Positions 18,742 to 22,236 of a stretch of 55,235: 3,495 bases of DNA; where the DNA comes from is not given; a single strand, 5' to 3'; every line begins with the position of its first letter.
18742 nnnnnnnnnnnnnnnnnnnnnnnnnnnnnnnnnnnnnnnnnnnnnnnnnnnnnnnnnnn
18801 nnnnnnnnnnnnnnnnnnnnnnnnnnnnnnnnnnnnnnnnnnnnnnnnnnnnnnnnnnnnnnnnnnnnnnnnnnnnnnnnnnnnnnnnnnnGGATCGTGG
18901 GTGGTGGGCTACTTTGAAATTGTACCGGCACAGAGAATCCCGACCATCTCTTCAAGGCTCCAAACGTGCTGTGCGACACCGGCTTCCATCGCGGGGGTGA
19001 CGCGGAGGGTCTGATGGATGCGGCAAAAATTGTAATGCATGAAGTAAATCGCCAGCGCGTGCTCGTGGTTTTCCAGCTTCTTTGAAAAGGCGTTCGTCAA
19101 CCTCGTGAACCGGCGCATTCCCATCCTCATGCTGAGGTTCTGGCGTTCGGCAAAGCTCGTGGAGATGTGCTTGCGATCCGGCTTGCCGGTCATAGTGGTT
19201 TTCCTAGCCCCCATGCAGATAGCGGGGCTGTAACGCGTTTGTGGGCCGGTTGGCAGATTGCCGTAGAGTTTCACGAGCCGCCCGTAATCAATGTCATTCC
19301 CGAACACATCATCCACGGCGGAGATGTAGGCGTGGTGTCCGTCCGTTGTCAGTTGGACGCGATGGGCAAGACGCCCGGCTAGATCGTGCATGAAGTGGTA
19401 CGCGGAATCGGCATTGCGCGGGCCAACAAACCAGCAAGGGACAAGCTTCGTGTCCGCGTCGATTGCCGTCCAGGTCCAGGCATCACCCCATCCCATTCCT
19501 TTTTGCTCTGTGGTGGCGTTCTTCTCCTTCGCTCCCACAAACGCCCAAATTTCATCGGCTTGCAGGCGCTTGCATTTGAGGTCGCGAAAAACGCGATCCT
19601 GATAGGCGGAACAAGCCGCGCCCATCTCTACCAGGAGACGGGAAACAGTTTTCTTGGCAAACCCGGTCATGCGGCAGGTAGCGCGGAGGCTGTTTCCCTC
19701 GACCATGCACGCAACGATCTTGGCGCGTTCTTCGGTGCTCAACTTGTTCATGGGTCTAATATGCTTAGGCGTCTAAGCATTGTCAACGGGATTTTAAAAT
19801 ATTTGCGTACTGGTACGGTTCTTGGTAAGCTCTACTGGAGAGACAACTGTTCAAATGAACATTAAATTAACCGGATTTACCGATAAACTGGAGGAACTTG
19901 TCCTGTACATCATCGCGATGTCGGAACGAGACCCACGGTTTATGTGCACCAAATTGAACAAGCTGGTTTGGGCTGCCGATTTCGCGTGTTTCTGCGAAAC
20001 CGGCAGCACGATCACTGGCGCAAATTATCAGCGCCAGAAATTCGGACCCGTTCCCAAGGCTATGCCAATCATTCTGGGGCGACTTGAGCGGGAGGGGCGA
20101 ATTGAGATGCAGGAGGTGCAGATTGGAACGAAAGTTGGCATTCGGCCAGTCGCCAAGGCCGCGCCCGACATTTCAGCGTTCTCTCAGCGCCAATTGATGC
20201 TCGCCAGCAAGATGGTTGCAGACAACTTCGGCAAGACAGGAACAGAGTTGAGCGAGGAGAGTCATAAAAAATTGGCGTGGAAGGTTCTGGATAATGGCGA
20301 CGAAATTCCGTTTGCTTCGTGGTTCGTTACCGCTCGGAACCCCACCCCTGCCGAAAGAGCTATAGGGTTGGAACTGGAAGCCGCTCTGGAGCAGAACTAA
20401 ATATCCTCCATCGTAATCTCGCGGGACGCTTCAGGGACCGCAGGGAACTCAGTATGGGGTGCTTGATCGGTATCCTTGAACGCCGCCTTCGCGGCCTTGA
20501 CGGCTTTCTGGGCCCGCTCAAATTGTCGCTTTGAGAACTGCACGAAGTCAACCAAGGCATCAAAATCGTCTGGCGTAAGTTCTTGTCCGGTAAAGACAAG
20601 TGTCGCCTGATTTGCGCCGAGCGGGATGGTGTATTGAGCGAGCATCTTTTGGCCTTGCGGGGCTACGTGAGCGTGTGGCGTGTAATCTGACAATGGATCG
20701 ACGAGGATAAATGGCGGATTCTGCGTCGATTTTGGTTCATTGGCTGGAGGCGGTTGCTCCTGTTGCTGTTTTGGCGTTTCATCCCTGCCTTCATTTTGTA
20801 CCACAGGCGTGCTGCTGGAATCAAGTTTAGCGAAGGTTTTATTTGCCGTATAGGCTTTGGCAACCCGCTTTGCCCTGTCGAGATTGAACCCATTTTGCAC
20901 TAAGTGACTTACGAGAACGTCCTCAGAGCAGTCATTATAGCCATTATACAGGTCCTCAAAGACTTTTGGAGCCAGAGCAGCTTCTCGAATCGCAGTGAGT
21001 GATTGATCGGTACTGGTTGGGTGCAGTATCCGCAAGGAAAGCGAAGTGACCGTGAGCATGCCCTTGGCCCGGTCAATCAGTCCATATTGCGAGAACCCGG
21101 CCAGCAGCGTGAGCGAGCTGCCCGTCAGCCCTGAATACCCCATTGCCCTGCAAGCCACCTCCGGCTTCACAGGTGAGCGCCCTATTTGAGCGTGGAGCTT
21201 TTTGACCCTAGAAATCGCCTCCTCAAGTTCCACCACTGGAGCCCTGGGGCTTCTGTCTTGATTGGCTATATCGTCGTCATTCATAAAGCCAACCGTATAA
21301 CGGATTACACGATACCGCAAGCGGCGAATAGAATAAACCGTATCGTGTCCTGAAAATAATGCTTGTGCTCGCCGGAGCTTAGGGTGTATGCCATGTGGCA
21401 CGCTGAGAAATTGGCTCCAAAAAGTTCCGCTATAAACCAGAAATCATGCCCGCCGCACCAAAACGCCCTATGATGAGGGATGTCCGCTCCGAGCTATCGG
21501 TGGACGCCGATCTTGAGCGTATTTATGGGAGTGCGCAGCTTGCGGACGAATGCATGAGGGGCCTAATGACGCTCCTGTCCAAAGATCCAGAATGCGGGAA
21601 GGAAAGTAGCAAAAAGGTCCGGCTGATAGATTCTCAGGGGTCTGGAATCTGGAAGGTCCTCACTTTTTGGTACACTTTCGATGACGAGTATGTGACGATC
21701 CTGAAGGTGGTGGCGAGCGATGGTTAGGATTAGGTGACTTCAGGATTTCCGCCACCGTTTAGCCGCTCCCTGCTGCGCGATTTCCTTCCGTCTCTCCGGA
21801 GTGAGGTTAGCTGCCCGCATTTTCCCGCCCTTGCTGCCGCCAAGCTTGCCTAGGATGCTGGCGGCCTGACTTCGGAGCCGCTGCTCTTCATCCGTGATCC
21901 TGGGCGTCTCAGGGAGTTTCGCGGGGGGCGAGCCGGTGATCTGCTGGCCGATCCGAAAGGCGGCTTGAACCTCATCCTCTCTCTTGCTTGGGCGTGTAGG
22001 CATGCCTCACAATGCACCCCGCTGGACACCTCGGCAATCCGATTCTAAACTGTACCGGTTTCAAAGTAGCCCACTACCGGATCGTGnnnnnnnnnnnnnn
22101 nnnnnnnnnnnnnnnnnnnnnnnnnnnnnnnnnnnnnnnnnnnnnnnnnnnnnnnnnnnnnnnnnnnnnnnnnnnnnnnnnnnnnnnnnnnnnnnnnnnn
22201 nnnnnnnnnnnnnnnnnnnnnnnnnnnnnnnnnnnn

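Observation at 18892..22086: IS1-family transposon with a four-gene cargo, freshly inserted in a phage genome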

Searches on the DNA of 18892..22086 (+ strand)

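Call 7: search_dna_similar(query=window:18892-22086:+, collection=phages, mode=distant)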
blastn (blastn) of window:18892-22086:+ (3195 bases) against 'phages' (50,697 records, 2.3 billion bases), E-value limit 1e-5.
No match.

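Call 8: search_dna_similar(query=window:18892-22086:+, collection=plasmids, mode=distant)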
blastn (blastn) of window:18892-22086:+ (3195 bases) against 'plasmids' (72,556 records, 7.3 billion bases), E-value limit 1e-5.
Records with a match: 5; places in all: 5; records where one place covers at least 80% of the query: 0.
Best place of each record, by identity: 60-80% 5.
By first word of the organism name: Mesorhizobium 3; Hoeflea 1; Acidiphilium 1.
By predicted mobility (MOB-suite, as given by PLSDB): non-mobilizable 4; conjugative 1.
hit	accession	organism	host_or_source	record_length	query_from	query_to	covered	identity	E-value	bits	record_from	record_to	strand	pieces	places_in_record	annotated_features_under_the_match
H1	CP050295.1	Mesorhizobium loti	Oxytropis kamtschatica,cell ...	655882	95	732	20%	65.7%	2e-33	153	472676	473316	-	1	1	IS1 family transposase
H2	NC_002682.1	Mesorhizobium japonicum MAFF 303099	-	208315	135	731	19%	63.6%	1e-11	81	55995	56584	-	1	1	none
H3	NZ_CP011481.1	Hoeflea sp. IMCC20628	-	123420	115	697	18%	64.0%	2e-16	98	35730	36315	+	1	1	IS1 family transposase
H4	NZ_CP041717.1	Acidiphilium multivorum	Cell culture,activated sludge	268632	136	482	11%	69.4%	1e-30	144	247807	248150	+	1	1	IS1 family transposase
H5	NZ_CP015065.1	Mesorhizobium ciceri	Astragalus pelecinus,Pure Sample,Plant ...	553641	117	296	6%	74.4%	5e-23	118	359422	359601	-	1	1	none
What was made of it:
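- PGAP labels DNA relatives "IS1 family transposase" (call 8).
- Tried and rejected: In plasmids only the transposase part matches (calls 7, 8).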

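Call 72: get_annotated_region(hit=H1, flank=2500)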
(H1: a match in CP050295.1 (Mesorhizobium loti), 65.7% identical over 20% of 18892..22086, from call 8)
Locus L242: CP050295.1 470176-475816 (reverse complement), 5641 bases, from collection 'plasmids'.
description: Mesorhizobium loti strain 582 plasmid p_1, complete sequence
organism: Mesorhizobium loti (NCBI taxid 381)
taxonomy: Bacteria; Pseudomonadota; Alphaproteobacteria; Hyphomicrobiales; Phyllobacteriaceae; Mesorhizobium; Mesorhizobium loti
host: -; source: Oxytropis kamtschatica,cell culture,root nodule; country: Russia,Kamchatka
typing (MOB-suite, as given by PLSDB): non-mobilizable; mating-pair formation MPF_T
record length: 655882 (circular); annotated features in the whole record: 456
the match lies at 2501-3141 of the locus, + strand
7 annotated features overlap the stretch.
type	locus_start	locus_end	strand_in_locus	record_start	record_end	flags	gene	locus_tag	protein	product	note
CDS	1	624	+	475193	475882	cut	-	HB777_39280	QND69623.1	DsbA family protein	-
CDS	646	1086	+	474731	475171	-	-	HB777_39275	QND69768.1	hypothetical protein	-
CDS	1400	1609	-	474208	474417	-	-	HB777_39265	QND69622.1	hypothetical protein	-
CDS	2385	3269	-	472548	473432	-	-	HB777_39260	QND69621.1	IS1 family transposase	-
CDS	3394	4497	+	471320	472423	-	-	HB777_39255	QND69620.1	helix-turn-helix domain-containing protein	-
CDS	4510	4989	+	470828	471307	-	-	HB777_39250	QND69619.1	hypothetical protein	-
CDS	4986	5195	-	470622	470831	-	-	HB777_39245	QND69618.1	histone H1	-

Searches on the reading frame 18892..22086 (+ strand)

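Call 88: search_protein_families(library=pfam, proteins=[L242:3394-4497:+], max_evalue=1)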
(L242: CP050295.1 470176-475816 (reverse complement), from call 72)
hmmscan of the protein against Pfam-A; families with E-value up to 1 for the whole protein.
L242:3394-4497:+ (367 aa): 9 families
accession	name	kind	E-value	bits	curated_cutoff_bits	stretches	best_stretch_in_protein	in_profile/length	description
PF01381.28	HTH_3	-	1.8e-07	31.5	23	1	12-63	2-53/55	Helix-turn-helix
PF06114.19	Peptidase_M78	-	1.6e-06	28.3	22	1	206-304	8-101/123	IrrE N-terminal-like domain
PF13560.12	HTH_31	-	5.7e-05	23.8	27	1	8-64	3-60/64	Helix-turn-helix domain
PF13443.12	HTH_26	-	0.001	19.7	22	1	14-63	5-55/63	Cro/C1-type HTH DNA-binding domain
PF15943.11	YdaS_toxin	-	0.0021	18.3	30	1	22-54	11-43/65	Bacterial toxin YdaS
PF01435.24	Peptidase_M48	-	0.013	15.8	20.3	1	243-281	66-104/186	Peptidase family M48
PF12802.13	MarR_2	-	0.052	14.1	27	0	16-40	16-41/61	MarR family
PF13545.12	HTH_Crp_2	-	0.092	13.2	27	0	21-41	24-44/70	Crp-like helix-turn-helix domain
PF13744.12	HTH_37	-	0.11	12.8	27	1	9-42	21-54/80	Helix-turn-helix domain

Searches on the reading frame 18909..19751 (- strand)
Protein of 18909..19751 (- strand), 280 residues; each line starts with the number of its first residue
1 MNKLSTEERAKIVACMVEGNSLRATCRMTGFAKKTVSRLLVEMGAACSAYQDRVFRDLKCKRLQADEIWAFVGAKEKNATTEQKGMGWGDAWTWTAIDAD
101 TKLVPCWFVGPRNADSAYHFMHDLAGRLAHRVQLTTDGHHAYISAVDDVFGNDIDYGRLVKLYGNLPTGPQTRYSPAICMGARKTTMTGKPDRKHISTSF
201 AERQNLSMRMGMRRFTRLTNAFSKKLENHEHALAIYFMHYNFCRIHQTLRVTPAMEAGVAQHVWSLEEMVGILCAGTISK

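Call 4: search_protein_families(library=pfam, proteins=[window:18909-19751:-], max_evalue=0.1)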
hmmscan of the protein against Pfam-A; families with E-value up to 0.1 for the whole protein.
window:18909-19751:- (280 aa): 7 families
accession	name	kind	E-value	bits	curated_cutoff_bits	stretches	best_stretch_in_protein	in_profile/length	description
PF03400.19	DDE_Tnp_IS1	-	7.9e-07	29.9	24.1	1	196-238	84-126/131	IS1 transposase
PF13610.12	DDE_Tnp_IS240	-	8.7e-06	26.4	27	1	92-151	19-79/139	DDE domain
PF13936.12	HTH_38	-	0.0011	19.2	27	1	3-40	4-41/44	Helix-turn-helix domain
PF13518.12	HTH_28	-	0.0026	18.3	25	1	8-40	1-33/52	Helix-turn-helix domain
PF13384.12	HTH_23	-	0.032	14.5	24.6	1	5-40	3-38/50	Homeodomain-like domain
PF13551.12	HTH_29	-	0.06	13.9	28.1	0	9-40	1-33/64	Winged helix-turn helix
PF13358.12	DDE_3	-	0.069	13.5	28.6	0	67-138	18-87/146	DDE superfamily endonuclease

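Call 5: search_protein_families(library=ncbifam, proteins=[window:18909-19751:-], max_evalue=0.1)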
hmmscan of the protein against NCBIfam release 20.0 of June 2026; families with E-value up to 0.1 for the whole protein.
window:18909-19751:- (280 aa): 4 families
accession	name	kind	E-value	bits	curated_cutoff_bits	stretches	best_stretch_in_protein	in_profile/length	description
NF033558.1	transpos_IS1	equivalog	2.9e-14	53.5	100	1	5-147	41-168/199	IS1 family transposase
NF033587.1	transpos_IS6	equivalog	4.3e-07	29.8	125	1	91-151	84-145/202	IS6 family transposase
NF033577.2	transpos_IS481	equivalog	1.6e-06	27.8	224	0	218-254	244-281/284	IS481 family transposase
NF033545.0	transpos_IS630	equivalog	0.011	15.3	100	0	67-143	162-236/299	IS630 family transposase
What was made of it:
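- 18909..19751 (-): IS1-family DDE transposase, 280 aa, single ORF. It has an N-terminal HTH and catalytic residues D66, D137 and E202. Its stop codon lies inside the left repeat. NCBIfam IS1 gives E = 2.9e-14, below its cut-off (calls 4, 5).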

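Call 6: search_protein_families(library=padloc, proteins=[window:18909-19751:-], max_evalue=0.1)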
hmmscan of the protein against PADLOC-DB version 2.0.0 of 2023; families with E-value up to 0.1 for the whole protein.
window:18909-19751:- (280 aa): 0 families

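Call 11: find_encoding_contigs(protein=window:18909-19751:-, flank=8000, max_places=10)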
Protein window:18909-19751:- (280 aa): 2 contigs read that carry it; 1 place shown.
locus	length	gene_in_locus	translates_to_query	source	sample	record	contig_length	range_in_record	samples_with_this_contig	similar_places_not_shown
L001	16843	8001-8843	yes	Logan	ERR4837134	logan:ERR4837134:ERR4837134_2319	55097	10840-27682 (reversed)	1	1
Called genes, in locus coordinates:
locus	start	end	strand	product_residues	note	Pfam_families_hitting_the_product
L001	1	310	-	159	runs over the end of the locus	-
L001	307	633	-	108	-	-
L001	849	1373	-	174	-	-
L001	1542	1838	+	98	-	-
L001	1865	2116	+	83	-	PF27050:Phage_P22_Y8K6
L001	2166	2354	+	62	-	-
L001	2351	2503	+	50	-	-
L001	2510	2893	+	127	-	-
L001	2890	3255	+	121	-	-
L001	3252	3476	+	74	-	-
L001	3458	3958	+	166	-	-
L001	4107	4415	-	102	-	-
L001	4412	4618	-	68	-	-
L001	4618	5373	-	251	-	-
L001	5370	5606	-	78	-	-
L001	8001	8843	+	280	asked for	PF03400:DDE_Tnp_IS1 (faint), PF13610:DDE_Tnp_IS240 (weak)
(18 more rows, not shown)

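Call 44: search_protein_families(library=phrogs, proteins=[window:18909-19751:-], max_evalue=0.01)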
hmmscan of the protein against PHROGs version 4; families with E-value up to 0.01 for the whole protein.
window:18909-19751:- (280 aa): 1 family
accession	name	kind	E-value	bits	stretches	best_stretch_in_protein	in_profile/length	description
phrog_720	-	integration and excision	2.7e-05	25.6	0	198-237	80-119/125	transposase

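Call 96: find_related_loci(query=window:18909-19751:-, collection=metagenome_contigs, flank=5000)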
Query window:18909-19751:- (280 aa) in metagenome_contigs; peptide patterns used: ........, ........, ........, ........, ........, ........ (x = any residue, [..] = any of these).
600 stretches matched a pattern (row limit reached: there are more); 570 encode a relative of the query (tblastn E <= 1e-3); the best 80 are kept; 80 distinct loci.
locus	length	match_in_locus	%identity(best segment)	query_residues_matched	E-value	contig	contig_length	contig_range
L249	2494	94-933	83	1-280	2e-174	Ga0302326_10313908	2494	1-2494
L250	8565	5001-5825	69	1-272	5e-137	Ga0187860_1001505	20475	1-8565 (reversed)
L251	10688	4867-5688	70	1-273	6e-136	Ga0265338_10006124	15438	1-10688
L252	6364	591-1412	69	1-273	5e-135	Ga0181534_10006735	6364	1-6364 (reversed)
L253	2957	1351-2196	68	1-280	3e-140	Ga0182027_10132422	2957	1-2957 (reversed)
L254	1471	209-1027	68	1-273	3e-143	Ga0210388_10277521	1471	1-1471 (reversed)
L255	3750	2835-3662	64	1-273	3e-130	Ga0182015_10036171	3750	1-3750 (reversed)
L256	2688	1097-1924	66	1-273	1e-132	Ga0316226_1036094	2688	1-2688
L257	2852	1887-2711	64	1-273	2e-127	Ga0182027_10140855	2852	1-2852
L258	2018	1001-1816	63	1-273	3e-130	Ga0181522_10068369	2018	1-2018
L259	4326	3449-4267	64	1-273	1e-122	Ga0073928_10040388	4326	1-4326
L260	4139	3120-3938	62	1-273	1e-122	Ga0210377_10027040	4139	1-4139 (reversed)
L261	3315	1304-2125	64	1-273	1e-124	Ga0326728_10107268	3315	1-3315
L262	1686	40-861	62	1-272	2e-129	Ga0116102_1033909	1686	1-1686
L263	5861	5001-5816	63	1-273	3e-120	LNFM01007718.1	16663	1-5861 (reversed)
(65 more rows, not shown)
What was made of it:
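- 18909..19751 (-): More than 570 relatives in metagenomes (call 96).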

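Call 101: search_protein_families(library=pfam, alignment_id=A3, max_evalue=0.001)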
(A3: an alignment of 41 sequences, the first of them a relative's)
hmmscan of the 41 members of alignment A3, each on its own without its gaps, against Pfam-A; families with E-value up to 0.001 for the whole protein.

A. member 1, L250:5918-6364:+ (148 aa): 1 family
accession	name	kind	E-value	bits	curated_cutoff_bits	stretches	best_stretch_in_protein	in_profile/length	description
PF05973.20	Gp49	-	7.2e-12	45.6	23.9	1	44-123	9-89/90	Phage derived protein Gp49-like (DUF891)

B. families by the number of members that match (of 41 scanned): 24 families
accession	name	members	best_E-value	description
PF01381.28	HTH_3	7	5.7e-11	Helix-turn-helix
PF13560.12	HTH_31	7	8.2e-10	Helix-turn-helix domain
PF11950.13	DUF3467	3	3.7e-09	Protein of unknown function (DUF3467)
PF12844.13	HTH_19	3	2.3e-05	Helix-turn-helix domain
PF13443.12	HTH_26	3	6e-05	Cro/C1-type HTH DNA-binding domain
PF06114.19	Peptidase_M78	2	6.4e-18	IrrE N-terminal-like domain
PF13614.12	AAA_31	2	1.5e-13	AAA domain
PF01936.24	NYN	2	3.2e-12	NYN domain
PF05973.20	Gp49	2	7.2e-12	Phage derived protein Gp49-like (DUF891)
PF00227.31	Proteasome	2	2.1e-09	Proteasome subunit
PF13744.12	HTH_37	2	8.9e-09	Helix-turn-helix domain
PF01656.29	CbiA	2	6.3e-08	CobQ/CobB/MinD/ParA nucleotide binding domain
PF07751.16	Abi_2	2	1.9e-06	Abi-like protein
PF22769.1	DCD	1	5.5e-19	dCTP deaminase-like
PF11663.14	Toxin_YhaV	1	2.6e-15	Toxin with endonuclease activity, of toxin-antitoxin system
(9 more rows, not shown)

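Call 102: search_protein_families(library=padloc, alignment_id=A3, max_evalue=0.00001)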
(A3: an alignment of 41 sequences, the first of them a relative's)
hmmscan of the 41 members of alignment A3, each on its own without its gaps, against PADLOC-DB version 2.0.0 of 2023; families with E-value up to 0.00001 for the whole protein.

A. member 1, L250:5918-6364:+ (148 aa): 0 families

B. families by the number of members that match (of 41 scanned): 25 families
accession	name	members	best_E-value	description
PDLC04163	HEC-09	2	1.4e-84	-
PDLC04038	PD-T4-5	2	1.7e-12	-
PDLC02926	HTH_VI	2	4.5e-09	-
PDLC02344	AbiD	2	1.9e-08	AbiD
PDLC03949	RmrA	1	3.3e-55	-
PDLC03954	RmrA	1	4.7e-54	-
PDLC03947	RmrA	1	1.6e-49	-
PDLC03982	PD-Lambda-2_B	1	3.9e-49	-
PDLC03951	RmrA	1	1.6e-46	-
PDLC03944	RmrA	1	1.5e-45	-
PDLC03955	RmrA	1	8.8e-42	-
PDLC03952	RmrA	1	9.6e-42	-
PDLC03946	RmrA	1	3.2e-41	-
PDLC03948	RmrA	1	6.1e-39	-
PDLC03943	RmrA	1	1.4e-36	-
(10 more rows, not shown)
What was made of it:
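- Closest known: Transporter IS. Different: Its passenger repertoire is dominated by toxin-antitoxin and anti-phage defence genes (calls 101, 102).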
